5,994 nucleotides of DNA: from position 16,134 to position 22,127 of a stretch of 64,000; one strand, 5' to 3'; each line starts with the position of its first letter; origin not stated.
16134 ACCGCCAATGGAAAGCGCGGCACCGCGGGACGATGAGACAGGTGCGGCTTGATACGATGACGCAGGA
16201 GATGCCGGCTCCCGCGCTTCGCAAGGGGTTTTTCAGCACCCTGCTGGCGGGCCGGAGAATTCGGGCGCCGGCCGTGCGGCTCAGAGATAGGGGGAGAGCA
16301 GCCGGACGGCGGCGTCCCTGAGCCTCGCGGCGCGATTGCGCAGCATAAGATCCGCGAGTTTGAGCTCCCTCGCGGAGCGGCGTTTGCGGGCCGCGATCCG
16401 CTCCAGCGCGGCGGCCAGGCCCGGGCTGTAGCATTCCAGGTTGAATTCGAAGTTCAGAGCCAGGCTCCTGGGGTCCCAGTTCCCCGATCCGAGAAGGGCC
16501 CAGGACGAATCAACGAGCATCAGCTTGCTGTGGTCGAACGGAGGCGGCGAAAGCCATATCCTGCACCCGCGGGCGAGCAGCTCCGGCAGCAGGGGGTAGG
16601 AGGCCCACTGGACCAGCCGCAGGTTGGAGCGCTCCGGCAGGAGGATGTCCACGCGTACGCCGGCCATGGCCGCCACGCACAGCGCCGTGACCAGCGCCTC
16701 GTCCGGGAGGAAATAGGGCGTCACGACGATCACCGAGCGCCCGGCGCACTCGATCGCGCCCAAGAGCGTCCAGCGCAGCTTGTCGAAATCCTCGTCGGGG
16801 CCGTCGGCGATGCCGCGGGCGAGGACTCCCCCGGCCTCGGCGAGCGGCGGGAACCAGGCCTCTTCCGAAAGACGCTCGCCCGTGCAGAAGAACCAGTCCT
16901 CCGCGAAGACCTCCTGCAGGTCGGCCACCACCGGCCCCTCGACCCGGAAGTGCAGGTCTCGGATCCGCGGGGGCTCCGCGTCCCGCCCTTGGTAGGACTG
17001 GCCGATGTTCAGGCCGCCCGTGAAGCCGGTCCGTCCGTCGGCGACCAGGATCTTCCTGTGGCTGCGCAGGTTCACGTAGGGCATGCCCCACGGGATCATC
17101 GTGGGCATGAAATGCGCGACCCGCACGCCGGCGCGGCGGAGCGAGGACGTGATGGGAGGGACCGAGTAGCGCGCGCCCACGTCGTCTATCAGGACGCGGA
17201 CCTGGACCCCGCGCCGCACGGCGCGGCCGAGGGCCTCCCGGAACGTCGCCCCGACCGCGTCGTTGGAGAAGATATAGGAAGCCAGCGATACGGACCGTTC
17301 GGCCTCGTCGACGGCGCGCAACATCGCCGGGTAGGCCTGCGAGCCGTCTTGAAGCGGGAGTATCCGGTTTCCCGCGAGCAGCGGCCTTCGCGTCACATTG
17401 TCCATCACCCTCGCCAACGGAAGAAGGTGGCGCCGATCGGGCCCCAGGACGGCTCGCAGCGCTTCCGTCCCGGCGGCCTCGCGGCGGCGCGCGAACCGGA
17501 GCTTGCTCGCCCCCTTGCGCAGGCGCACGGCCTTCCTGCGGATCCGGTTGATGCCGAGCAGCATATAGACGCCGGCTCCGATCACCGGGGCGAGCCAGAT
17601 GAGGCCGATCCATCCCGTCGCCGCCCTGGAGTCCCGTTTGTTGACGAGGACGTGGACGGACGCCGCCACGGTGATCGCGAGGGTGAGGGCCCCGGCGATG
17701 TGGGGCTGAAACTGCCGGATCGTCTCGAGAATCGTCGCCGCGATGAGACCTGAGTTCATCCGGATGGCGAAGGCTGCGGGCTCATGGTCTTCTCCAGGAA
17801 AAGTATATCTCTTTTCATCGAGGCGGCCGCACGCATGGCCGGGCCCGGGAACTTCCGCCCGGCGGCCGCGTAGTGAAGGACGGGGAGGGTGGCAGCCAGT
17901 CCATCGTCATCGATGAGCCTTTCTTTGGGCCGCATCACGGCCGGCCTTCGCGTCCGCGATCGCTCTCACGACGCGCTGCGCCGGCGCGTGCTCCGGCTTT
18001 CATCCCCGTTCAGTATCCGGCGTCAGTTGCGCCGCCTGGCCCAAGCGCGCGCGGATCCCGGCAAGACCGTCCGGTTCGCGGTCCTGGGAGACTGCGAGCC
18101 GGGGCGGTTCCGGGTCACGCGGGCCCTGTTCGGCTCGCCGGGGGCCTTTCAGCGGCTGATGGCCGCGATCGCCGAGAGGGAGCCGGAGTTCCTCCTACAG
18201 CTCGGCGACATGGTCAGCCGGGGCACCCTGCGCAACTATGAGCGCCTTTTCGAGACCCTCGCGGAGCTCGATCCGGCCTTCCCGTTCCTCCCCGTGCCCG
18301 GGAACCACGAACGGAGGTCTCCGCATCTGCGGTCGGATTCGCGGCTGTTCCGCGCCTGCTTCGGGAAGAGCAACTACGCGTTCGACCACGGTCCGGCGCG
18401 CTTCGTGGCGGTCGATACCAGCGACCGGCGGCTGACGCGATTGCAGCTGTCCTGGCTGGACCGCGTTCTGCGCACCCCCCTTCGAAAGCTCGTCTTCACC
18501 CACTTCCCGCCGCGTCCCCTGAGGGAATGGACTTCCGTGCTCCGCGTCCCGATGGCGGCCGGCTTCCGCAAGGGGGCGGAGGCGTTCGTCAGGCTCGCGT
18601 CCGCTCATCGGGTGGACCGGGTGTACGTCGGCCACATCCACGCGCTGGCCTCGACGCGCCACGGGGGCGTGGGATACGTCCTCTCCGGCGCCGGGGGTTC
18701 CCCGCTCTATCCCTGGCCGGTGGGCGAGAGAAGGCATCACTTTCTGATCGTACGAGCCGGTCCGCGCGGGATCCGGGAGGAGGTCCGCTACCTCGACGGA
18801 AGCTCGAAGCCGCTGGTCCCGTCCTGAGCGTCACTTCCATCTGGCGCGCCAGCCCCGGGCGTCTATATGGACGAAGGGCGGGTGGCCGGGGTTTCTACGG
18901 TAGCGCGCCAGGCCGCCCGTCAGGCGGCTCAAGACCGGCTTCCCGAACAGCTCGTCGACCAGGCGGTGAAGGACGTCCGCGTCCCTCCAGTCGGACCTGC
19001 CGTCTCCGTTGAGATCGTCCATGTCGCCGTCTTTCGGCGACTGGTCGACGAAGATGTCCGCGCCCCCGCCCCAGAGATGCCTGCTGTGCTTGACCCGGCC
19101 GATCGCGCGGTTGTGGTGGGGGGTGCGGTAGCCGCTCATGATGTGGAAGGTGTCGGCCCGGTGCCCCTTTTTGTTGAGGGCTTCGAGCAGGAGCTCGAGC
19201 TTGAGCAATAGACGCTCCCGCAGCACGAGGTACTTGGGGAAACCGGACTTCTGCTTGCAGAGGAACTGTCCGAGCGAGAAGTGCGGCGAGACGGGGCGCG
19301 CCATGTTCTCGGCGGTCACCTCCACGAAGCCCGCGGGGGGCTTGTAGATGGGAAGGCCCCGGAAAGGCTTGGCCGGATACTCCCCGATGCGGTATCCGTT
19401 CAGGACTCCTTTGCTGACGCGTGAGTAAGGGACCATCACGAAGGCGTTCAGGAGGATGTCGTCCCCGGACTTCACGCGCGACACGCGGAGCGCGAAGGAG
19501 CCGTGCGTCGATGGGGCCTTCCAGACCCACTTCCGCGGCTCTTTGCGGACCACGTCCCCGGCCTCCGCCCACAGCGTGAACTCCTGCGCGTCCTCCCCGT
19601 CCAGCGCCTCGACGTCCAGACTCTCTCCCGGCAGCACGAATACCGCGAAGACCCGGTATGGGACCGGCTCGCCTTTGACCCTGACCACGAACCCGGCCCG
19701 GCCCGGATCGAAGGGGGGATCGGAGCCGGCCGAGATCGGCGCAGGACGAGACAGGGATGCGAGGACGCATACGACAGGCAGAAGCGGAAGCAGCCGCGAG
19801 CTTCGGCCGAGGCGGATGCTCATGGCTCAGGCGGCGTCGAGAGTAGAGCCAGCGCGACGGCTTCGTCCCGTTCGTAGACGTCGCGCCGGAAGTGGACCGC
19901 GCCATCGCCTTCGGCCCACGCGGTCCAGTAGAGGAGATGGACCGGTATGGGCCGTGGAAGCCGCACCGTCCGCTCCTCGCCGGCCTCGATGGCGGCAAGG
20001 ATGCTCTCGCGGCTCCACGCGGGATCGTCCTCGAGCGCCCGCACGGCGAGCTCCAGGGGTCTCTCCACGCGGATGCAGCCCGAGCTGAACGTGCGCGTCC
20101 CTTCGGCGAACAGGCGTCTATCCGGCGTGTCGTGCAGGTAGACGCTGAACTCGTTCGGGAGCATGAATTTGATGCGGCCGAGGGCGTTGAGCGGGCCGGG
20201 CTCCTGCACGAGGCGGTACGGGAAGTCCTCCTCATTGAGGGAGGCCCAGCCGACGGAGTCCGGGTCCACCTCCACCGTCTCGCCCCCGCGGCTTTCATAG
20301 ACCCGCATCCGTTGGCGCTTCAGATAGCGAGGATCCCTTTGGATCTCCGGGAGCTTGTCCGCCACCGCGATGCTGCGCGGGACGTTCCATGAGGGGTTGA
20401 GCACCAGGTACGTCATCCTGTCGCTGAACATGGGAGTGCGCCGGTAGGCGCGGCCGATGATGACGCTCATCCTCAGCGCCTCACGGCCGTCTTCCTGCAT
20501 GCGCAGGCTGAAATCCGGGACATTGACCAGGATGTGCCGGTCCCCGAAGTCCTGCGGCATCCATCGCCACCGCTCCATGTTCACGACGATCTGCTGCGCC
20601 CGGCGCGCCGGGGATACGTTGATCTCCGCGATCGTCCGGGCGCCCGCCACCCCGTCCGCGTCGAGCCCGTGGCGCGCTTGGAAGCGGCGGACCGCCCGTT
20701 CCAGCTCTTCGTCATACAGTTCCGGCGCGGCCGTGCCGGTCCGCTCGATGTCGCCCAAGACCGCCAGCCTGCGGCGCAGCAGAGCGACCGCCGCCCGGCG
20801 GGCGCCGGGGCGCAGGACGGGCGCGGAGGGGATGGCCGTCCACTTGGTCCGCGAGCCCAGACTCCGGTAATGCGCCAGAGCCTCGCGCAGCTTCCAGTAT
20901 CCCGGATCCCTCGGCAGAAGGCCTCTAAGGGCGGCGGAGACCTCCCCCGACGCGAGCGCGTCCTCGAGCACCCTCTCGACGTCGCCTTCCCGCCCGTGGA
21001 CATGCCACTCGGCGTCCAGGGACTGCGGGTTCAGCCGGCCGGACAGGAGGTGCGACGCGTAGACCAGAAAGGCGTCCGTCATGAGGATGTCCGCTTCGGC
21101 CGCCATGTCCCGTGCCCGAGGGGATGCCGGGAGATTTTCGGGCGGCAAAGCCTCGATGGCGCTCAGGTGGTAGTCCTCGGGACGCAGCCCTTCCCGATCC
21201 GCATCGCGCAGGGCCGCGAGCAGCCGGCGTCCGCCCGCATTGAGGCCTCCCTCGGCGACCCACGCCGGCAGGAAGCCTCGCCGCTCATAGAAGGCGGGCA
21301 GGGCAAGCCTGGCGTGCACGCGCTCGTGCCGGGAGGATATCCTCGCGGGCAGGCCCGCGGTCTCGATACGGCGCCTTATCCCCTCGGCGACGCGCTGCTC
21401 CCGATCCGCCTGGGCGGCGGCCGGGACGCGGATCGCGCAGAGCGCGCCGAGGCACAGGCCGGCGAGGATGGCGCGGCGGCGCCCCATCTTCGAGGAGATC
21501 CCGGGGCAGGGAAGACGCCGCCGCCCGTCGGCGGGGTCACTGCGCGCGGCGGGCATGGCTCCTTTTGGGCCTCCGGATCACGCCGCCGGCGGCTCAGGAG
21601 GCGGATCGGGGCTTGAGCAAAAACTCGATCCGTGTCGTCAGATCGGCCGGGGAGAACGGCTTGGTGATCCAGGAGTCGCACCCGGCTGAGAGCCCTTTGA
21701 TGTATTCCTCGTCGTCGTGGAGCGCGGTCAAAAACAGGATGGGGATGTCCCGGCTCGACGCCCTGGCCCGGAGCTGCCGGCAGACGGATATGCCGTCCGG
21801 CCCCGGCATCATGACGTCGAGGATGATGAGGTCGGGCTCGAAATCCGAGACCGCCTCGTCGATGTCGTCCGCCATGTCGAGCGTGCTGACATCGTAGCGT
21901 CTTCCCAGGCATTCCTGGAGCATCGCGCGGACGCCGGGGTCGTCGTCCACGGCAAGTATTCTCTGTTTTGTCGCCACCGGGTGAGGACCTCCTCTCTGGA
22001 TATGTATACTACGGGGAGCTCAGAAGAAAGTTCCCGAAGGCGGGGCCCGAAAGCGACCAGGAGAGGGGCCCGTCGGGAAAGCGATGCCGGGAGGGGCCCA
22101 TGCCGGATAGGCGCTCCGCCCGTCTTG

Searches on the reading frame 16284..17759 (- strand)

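Call 28: search_protein_families(library=pfam, max_evalue=0.00001, proteins=[window:16284-17759:-])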
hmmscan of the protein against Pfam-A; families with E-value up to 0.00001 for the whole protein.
window:16284-17759:- (492 aa): 3 families
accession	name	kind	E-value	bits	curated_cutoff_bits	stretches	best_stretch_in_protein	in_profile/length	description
PF13091.12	PLDc_2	-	2.6e-39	134.5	27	2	334-456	3-128/132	PLD-like domain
PF00614.28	PLDc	-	7.8e-10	38.8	21.9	0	409-432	5-28/28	Phospholipase D Active site motif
PF13396.11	PLDc_N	-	4e-06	27.1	23.3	1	28-69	1-41/42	Phospholipase_D-nuclease N-terminal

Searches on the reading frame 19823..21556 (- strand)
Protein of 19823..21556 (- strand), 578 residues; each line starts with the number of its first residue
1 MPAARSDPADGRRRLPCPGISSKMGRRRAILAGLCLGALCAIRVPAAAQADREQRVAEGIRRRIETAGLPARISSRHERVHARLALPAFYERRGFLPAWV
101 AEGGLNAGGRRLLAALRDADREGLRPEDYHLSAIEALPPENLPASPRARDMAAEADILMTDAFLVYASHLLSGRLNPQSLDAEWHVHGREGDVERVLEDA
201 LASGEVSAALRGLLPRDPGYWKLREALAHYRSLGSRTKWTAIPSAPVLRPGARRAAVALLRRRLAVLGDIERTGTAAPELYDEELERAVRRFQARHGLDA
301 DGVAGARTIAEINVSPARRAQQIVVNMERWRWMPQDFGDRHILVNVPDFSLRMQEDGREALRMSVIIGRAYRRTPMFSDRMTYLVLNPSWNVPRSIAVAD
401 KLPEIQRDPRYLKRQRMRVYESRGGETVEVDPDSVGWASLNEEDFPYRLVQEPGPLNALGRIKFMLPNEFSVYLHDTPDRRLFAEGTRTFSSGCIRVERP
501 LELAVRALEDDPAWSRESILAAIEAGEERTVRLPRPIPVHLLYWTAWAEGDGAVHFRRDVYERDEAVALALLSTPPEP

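Call 28: search_protein_families(library=pfam, max_evalue=0.00001, proteins=[window:19823-21556:-])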
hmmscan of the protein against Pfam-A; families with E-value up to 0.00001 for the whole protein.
window:19823-21556:- (578 aa): 3 families
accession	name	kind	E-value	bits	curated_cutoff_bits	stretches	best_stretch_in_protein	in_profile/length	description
PF20142.4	Scaffold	-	1.2e-38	133.3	24.6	1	85-227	2-139/139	Scaffold domain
PF03734.19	YkuD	-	3.1e-22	80.2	23.4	1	339-512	1-143/146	L,D-transpeptidase catalytic domain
PF01471.23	PG_binding_1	-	9.7e-11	42.1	23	1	254-310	2-55/57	Putative peptidoglycan binding domain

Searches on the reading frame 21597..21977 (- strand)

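Call 28: search_protein_families(library=pfam, max_evalue=0.00001, proteins=[window:21597-21977:-])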
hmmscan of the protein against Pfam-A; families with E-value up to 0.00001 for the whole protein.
window:21597-21977:- (127 aa): 1 family
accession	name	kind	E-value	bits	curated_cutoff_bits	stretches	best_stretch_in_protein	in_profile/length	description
PF00072.30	Response_reg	-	4.1e-24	85.3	30.2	1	7-118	1-111/111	Response regulator receiver domain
